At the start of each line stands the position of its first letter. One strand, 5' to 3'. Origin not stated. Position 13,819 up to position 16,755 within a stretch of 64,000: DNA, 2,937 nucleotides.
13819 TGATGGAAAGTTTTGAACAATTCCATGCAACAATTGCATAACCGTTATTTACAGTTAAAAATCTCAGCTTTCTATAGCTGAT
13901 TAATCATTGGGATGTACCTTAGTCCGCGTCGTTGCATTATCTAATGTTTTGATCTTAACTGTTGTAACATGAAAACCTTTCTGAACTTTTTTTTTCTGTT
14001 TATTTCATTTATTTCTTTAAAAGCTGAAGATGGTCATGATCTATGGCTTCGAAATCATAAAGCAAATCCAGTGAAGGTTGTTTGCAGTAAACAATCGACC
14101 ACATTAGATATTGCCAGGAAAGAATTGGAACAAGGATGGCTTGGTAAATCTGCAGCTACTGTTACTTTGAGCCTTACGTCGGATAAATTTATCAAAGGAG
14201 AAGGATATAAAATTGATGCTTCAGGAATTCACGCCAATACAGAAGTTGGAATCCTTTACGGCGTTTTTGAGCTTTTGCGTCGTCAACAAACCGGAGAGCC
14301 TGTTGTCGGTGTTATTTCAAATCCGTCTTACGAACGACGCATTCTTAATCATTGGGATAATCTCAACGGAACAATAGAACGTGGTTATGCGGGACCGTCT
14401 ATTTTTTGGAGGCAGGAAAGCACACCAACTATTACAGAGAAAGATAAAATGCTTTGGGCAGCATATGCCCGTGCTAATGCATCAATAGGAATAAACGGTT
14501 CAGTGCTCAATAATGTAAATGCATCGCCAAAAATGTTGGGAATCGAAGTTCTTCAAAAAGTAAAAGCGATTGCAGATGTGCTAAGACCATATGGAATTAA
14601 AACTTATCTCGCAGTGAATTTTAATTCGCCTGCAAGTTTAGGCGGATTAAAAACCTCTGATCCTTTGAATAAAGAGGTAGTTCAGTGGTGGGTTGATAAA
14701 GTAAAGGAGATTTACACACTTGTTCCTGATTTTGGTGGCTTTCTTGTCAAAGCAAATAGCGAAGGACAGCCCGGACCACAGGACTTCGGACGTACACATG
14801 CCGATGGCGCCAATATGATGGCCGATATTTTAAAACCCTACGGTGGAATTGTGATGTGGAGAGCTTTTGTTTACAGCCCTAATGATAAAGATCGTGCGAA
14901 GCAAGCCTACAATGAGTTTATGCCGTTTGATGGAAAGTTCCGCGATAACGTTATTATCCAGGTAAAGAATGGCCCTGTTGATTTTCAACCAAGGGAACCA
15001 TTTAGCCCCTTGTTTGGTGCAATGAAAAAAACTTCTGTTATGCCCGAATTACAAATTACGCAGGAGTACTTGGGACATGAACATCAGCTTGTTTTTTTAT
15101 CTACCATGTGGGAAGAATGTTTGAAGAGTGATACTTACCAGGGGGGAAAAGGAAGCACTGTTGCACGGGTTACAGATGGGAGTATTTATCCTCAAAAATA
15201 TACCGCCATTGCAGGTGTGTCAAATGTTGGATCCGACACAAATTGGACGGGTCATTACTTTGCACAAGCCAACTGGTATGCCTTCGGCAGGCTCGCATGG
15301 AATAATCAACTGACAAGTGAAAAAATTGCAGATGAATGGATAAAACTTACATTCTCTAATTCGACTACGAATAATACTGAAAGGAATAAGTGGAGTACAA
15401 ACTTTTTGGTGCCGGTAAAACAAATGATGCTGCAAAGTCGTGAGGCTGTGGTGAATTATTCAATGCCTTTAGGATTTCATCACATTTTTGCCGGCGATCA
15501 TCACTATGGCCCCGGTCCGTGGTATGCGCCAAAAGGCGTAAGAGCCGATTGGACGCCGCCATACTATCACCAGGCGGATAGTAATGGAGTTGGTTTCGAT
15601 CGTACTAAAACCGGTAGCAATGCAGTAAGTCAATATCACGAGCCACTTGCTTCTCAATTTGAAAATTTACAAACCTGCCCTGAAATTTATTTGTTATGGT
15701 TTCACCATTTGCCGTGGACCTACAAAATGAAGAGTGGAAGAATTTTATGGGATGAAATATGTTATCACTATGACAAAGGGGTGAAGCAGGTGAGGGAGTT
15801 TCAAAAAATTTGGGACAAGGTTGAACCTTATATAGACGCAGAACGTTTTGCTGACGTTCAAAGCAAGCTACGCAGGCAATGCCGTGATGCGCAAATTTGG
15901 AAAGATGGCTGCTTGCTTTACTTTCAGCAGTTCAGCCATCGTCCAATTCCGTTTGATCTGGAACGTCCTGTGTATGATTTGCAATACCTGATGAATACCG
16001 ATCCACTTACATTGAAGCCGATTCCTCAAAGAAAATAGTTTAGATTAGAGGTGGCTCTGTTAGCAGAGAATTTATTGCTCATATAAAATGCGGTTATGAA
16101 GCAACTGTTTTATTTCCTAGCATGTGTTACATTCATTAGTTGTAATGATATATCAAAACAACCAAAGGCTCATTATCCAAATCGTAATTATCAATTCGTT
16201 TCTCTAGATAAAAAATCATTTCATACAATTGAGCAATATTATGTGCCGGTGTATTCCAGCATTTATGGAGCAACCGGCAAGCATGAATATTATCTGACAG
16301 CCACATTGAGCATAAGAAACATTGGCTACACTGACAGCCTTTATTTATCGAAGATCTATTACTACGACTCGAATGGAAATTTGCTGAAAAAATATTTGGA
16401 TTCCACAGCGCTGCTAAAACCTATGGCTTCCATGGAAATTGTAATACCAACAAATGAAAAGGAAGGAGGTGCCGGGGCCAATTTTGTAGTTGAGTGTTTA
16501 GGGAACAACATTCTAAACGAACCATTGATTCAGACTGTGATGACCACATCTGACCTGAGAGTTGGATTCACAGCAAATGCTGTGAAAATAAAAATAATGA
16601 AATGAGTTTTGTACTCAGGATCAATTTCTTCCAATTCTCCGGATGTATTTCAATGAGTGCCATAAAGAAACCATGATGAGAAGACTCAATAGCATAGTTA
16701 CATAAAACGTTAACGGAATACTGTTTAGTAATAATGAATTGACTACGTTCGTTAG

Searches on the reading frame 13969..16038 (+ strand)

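Call 42: search_protein_families(library=pfam, proteins=[window:13969-16038:+])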
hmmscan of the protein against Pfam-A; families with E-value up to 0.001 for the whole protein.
window:13969-16038:+ (689 aa): 2 families
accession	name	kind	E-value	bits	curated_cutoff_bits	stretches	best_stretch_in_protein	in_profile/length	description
PF07488.18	Glyco_hydro_67M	-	7e-147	489.2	23.5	1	112-426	10-326/326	Glycosyl hydrolase family 67 middle domain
PF07477.17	Glyco_hydro_67C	-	3.1e-89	298.8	27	1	427-661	1-219/223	Glycosyl hydrolase family 67 C-terminus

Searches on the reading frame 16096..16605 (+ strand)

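Call 42: search_protein_families(library=pfam, proteins=[window:16096-16605:+])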
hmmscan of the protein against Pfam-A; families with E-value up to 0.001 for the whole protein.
window:16096-16605:+ (169 aa): 1 family
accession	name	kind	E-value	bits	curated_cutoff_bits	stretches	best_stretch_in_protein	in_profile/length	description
PF11322.13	DUF3124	-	6.3e-35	120.5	27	1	47-159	3-117/123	Protein of unknown function (DUF3124)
